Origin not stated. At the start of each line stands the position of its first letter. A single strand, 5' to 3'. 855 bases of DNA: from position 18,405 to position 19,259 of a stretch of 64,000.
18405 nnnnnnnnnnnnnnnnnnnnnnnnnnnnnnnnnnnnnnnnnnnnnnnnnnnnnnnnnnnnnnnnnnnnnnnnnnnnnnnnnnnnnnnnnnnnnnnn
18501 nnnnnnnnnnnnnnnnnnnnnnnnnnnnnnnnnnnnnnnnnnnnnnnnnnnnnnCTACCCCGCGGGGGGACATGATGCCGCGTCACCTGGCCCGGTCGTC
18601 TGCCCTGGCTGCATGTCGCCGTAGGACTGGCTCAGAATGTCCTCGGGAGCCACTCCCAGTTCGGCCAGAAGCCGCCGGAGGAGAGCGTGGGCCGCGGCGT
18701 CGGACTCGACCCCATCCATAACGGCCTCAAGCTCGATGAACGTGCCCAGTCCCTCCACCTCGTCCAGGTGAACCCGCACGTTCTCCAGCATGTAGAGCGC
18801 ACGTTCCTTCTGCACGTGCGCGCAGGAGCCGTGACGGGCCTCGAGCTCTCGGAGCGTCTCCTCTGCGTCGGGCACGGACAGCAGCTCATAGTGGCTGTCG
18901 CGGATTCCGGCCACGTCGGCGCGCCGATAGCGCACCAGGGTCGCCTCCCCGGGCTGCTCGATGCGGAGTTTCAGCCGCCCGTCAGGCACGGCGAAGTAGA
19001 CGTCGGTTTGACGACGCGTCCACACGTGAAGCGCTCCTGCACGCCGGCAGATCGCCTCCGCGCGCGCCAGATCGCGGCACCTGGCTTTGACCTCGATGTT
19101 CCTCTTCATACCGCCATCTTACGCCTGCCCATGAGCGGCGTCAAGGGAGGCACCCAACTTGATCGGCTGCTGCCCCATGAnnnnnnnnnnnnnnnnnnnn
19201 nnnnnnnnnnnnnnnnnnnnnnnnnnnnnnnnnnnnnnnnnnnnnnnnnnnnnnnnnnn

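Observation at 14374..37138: Lineage-specific expansion: three paralogs of a >800-aa secreted hydrolase-like protein interleaved with SBBP and PQQ propellers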

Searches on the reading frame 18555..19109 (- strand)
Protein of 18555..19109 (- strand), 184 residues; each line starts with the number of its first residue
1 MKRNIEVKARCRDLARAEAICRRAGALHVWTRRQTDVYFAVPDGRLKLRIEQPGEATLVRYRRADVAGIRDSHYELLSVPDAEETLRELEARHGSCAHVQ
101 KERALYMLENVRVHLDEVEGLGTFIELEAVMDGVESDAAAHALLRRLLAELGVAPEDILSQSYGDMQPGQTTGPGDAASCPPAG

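Call 60: search_protein_families(library=pfam, proteins=[window:18555-19109:-], max_evalue=0.01)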
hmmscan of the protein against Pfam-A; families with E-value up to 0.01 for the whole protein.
window:18555-19109:- (184 aa): 1 family
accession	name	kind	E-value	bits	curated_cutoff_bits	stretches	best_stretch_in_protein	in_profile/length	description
PF01928.26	CYTH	-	4.7e-18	66.1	23.2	1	3-163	2-179/179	CYTH domain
